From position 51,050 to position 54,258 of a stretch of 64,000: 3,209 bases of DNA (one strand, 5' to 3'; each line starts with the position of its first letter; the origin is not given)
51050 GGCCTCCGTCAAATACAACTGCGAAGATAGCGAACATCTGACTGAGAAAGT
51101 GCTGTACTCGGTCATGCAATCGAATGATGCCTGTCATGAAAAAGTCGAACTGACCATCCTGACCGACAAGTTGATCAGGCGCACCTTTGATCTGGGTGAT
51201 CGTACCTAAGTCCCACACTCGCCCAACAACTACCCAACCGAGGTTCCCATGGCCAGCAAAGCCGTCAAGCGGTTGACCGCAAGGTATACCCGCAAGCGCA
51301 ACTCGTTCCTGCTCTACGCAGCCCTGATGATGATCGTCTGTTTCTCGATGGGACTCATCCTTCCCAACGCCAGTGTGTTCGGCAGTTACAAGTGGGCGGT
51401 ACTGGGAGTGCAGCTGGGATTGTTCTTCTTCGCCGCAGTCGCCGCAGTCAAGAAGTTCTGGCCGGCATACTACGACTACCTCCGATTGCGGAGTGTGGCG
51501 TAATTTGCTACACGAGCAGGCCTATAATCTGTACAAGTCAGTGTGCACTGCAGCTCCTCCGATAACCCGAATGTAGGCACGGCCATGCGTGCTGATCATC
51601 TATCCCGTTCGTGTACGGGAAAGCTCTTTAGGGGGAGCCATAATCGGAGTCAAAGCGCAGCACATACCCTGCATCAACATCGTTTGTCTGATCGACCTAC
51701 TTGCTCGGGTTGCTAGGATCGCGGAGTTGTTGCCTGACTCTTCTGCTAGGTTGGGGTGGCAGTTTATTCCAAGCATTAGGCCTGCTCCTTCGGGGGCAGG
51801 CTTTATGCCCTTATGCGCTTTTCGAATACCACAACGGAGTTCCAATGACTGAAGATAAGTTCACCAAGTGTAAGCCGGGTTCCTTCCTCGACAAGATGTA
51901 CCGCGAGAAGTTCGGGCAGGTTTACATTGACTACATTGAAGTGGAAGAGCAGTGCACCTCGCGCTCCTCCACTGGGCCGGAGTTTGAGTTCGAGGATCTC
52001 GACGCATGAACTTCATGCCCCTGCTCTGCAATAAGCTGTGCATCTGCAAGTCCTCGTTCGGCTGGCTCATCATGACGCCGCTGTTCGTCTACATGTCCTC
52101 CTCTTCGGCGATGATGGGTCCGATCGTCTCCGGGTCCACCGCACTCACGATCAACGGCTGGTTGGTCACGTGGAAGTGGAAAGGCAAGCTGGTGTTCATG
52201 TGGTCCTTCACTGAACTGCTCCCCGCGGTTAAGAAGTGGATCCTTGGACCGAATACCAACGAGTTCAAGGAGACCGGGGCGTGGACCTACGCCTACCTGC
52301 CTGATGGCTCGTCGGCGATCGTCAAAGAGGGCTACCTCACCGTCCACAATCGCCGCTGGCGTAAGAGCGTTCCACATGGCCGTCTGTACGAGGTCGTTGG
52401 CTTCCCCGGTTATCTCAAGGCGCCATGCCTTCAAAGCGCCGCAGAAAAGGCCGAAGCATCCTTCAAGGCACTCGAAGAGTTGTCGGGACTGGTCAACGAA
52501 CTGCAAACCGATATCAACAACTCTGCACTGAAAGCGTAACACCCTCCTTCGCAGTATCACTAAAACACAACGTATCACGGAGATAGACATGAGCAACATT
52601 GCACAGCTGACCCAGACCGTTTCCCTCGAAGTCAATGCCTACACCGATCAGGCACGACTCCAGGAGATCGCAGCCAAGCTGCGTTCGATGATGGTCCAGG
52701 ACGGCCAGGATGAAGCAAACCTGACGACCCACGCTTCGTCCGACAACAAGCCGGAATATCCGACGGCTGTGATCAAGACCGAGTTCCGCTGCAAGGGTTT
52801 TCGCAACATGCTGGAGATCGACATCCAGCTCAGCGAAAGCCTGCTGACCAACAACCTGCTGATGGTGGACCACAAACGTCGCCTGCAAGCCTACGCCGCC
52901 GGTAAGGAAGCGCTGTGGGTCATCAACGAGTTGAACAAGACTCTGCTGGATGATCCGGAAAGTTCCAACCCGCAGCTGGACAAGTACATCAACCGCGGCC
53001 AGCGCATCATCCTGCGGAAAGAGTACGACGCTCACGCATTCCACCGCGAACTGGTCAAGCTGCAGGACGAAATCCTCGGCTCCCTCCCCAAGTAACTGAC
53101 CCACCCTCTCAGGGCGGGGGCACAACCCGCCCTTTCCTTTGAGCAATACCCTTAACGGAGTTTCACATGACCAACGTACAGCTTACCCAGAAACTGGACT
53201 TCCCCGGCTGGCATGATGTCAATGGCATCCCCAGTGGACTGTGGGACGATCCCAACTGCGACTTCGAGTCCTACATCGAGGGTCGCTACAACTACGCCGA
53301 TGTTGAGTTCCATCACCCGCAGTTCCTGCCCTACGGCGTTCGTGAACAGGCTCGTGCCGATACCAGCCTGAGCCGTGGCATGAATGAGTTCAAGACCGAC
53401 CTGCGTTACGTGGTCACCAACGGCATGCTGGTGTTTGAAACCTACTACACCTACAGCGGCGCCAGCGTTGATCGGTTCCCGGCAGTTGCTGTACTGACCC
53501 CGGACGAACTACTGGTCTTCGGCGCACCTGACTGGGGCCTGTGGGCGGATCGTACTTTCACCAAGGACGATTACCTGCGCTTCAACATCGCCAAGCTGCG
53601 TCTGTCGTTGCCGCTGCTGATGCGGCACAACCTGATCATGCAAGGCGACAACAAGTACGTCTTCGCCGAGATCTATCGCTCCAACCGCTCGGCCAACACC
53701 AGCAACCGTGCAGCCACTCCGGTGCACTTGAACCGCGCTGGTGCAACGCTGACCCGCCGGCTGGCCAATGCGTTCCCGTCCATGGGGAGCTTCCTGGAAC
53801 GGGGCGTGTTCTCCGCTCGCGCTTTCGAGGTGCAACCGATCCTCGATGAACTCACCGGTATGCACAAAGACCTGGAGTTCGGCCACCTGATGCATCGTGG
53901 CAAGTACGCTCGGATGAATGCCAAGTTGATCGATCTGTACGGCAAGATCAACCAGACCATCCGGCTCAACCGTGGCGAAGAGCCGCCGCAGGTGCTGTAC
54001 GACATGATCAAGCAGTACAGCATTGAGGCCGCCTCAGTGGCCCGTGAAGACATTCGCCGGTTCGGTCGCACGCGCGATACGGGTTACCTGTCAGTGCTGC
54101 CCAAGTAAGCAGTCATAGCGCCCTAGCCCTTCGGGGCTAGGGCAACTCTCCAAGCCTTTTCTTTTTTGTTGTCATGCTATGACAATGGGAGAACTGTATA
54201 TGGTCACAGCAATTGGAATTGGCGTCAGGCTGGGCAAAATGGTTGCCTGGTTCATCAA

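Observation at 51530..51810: Candidate novel ~270-nt structured ncRNA with a four-way junction and a pseudoknot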

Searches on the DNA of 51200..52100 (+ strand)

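Call 7: search_rna_families(source=window, start=51400, end=51950, threshold=evalue, max_evalue=10)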
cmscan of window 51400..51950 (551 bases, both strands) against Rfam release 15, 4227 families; matches with E-value up to 10: 3.
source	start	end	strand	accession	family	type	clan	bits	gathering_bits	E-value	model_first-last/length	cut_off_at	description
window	51653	51813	+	RF02069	STnc70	Gene; sRNA;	-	18.4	40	0.24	1-149/149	no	Enterobacterial sRNA STnc70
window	51749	51801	+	RF03071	Sodium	Cis-reg; riboswitch;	-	16.2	40.5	0.78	1-55/55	no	Na+ riboswitch aptamer (DUF1646)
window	51735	51809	+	RF02278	Betaproteobacteria_toxic_sRNA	Gene; sRNA;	-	14.2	50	4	1-64/64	no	Betaproteobacteria toxic small RNA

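Call 9: search_dna_similar(query=window:51200-52100:+, collection=phages, mode=distant, max_rows=40)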
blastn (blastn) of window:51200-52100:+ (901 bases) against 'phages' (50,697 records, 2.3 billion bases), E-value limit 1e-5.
Records with a match: 1; places in all: 1; records where one place covers at least 80% of the query: 1.
Best place of each record, by identity: 60-80% 1.
By first word of the organism name: Xanthomonas 1.
By host as written in the record: Xanthomonas oryzae pv. oryzae 1.
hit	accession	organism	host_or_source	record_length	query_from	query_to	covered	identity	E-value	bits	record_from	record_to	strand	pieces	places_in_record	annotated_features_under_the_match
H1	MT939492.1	Xanthomonas phage Xoo-sp14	Xanthomonas oryzae pv. oryzae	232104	40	893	95%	76.5%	8e-173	613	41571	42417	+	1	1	hypothetical protein (x3)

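Call 11: get_annotated_region(hit=H1, flank=3000)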
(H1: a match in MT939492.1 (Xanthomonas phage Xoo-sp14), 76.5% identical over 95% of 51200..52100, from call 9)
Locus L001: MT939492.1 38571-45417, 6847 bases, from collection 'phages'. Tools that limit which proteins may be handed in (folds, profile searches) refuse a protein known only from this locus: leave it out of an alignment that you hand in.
description: Xanthomonas phage Xoo-sp14, complete genome.
organism: Xanthomonas phage Xoo-sp14 (NCBI taxid 2769337)
taxonomy: Viruses; Duplodnaviria; Heunggongvirae; Uroviricota; Caudoviricetes
host: Xanthomonas oryzae pv. oryzae; source: soil; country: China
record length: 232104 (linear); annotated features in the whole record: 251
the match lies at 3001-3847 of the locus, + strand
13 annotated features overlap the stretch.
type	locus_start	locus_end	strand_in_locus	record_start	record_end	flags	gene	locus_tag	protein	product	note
CDS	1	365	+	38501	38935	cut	-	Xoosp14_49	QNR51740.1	hypothetical protein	-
CDS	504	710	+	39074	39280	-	-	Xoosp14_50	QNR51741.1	hypothetical protein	-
CDS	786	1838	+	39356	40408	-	-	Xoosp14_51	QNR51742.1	hypothetical protein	-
CDS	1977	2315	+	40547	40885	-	-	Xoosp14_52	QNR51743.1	hypothetical protein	-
CDS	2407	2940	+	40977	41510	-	-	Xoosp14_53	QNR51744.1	hypothetical protein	-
CDS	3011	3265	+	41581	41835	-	-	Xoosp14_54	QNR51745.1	hypothetical protein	-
CDS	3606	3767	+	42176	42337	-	-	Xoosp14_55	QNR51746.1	hypothetical protein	-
CDS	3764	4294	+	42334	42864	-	-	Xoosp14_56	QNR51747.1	hypothetical protein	-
CDS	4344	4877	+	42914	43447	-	-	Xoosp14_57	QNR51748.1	hypothetical protein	-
CDS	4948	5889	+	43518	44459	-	-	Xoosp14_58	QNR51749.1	hypothetical protein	-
CDS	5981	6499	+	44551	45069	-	-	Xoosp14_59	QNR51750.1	hypothetical protein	-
CDS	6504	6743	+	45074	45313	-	-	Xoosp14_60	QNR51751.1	hypothetical protein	-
CDS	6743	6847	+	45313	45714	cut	-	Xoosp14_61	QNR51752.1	hypothetical protein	-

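Call 44: build_rna_model(alignment_id=A5, structure=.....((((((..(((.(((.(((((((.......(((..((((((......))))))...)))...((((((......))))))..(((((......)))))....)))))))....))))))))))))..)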
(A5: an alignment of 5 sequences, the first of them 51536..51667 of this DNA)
Model R1 built from alignment A5 (5 sequences, 132 columns); structure: as given.
model positions 132; base pairs 39; branch points 2; effective number of sequences 0.71; information 0.591 bits per position. Calibrated on 0.2 Mb of random sequence (short: E-values are rough).
structure used (alignment columns):
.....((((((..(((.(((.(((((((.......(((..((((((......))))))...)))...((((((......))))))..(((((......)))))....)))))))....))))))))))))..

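Call 45: search_with_rna_model(model_id=R1, sources=[window, L002], max_evalue=10)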
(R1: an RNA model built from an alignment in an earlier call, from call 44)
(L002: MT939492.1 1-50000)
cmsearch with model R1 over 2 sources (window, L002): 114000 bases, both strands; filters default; matches with E-value up to 10: 3.
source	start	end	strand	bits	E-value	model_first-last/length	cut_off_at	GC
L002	41868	41999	+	167.6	6.3e-37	1-132/132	no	0.55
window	51536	51667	+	165.8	1.7e-36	1-132/132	no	0.55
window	33901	33923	+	9.2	5.9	1-132/132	no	0.61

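Call 52: search_with_rna_model(model_id=R1, sources=[L012, L013, L014, L015], max_evalue=1)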
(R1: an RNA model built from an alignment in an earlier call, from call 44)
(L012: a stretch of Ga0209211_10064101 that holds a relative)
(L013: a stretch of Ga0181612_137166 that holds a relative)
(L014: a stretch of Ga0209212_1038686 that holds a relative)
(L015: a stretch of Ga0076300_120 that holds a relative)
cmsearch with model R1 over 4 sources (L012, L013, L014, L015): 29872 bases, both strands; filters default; matches with E-value up to 1: 0.
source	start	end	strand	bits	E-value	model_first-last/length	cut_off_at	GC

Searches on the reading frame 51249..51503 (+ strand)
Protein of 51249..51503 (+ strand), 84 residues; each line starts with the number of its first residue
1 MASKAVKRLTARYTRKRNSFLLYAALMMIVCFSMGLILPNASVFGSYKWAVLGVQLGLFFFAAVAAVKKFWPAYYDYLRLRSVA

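Call 22: search_protein_families(library=pfam, proteins=[window:51249-51503:+], max_evalue=0.01)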
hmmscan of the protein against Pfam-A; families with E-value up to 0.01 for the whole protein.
window:51249-51503:+ (84 aa): 0 families

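Call 23: search_protein_families(library=phrogs, proteins=[window:51249-51503:+], max_evalue=0.001)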
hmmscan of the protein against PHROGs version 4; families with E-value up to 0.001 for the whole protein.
window:51249-51503:+ (84 aa): 0 families

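Call 85: find_homologous_proteins(query=window:51249-51503:+)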
Query window:51249-51503:+ (84 aa): 4 proteins with E <= 0.001 among 6 candidates.
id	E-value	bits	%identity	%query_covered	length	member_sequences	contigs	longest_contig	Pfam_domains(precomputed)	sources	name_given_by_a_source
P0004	1.3e-46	173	100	100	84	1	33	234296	-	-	-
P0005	8.9e-38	145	83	100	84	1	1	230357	-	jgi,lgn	-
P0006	3.2e-35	137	80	100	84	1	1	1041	-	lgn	-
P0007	1.6e-31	126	75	100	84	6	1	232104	-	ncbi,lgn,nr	ncbi:hypothetical protein Xoosp14_54 [Xanthomonas phage Xoo-sp14]|nr:hypothetical protein Xoosp14_54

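Call 86: find_encoding_contigs(protein=P0006, flank=2000)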
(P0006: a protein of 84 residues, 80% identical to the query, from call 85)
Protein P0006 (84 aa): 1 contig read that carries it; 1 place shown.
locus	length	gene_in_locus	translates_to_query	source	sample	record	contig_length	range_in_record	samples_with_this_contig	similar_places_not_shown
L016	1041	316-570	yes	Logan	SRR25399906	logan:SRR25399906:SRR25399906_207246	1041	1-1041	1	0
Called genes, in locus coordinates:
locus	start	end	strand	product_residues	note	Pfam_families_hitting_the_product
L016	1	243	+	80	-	?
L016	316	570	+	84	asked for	-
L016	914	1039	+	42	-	?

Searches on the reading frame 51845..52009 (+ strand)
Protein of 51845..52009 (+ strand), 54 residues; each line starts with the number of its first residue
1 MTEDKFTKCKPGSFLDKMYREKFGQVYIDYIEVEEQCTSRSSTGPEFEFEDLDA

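Call 22: search_protein_families(library=pfam, proteins=[window:51845-52009:+], max_evalue=0.01)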
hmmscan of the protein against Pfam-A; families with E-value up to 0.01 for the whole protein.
window:51845-52009:+ (54 aa): 0 families

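Call 23: search_protein_families(library=phrogs, proteins=[window:51845-52009:+], max_evalue=0.001)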
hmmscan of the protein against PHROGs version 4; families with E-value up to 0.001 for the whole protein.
window:51845-52009:+ (54 aa): 0 families

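Call 103: find_homologous_proteins(query=window:51845-52009:+, max_evalue=0.01)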
Query window:51845-52009:+ (54 aa): 3 proteins with E <= 0.01 among 3 candidates.
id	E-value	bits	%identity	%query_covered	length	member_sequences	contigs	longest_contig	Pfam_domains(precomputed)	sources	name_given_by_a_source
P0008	2.2e-29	117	100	100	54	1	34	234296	-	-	-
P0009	9.5e-24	99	83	100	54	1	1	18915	-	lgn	-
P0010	2.7e-11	60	57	100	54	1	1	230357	-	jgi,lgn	-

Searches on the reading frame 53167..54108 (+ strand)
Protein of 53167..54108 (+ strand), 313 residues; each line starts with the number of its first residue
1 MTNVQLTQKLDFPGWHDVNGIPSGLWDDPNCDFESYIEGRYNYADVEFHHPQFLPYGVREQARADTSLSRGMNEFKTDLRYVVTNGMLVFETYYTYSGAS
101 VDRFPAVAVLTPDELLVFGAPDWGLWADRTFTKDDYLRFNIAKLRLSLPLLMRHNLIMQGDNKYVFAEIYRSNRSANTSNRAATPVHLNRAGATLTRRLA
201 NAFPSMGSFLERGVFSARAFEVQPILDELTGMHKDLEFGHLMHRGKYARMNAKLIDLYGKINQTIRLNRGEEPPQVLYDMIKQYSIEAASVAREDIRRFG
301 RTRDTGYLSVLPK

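Call 22: search_protein_families(library=pfam, proteins=[window:53167-54108:+], max_evalue=0.01)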
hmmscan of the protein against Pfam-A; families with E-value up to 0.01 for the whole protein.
window:53167-54108:+ (313 aa): 0 families

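Call 23: search_protein_families(library=phrogs, proteins=[window:53167-54108:+], max_evalue=0.001)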
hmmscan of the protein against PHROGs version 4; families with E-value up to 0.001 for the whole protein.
window:53167-54108:+ (313 aa): 0 families

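Call 25: find_related_loci(query=window:53167-54108:+, collection=viral_contigs, flank=6000)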
Query window:53167-54108:+ (313 aa) in viral_contigs; peptide patterns used: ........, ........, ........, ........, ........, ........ (x = any residue, [..] = any of these).
1 stretches matched a pattern; 1 encode a relative of the query (tblastn E <= 1e-3); 1 distinct loci.
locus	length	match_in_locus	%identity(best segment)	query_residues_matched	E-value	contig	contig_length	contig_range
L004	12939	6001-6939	79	1-313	4e-177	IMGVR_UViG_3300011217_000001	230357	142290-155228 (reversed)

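Call 27: find_homologous_proteins(query=window:53167-54108:+)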
Query window:53167-54108:+ (313 aa): 3 proteins with E <= 0.001 among 2805 candidates.
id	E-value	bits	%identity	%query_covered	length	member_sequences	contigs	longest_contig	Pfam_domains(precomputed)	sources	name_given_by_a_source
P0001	3.0e-196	669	92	100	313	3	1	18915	-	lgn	-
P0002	1.1e-171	588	81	100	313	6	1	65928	-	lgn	-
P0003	2.6e-169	580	79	100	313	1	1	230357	-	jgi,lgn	-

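Call 28: find_encoding_contigs(protein=P0001, flank=4000, max_places=4)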
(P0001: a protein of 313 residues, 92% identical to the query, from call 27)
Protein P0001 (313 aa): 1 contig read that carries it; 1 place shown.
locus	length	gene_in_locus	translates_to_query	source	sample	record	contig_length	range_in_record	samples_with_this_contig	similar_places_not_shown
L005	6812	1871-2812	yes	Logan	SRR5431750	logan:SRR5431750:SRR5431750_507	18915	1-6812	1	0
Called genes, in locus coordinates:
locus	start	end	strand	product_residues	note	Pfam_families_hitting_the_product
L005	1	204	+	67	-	?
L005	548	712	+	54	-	-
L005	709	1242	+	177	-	-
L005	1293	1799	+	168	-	-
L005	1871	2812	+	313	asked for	-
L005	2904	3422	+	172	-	-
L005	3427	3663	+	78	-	-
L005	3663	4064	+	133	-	-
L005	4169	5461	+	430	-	-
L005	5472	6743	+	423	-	-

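Call 29: find_encoding_contigs(protein=P0002, flank=4000, max_places=6)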
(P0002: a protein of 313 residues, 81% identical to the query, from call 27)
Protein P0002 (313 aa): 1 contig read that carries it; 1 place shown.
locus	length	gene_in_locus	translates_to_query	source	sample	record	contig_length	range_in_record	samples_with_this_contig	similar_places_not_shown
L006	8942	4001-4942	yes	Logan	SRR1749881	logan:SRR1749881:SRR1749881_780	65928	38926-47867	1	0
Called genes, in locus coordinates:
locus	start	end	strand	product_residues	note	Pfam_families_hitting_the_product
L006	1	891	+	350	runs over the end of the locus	PF04760:IF2_N (faint)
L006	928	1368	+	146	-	-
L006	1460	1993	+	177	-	-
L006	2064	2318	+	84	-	-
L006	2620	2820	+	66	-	-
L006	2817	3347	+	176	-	-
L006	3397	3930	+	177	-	-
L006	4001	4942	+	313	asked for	-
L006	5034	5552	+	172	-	-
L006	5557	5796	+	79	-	-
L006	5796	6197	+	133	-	-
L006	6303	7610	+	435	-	-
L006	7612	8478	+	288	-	-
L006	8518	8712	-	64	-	-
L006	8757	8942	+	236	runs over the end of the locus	-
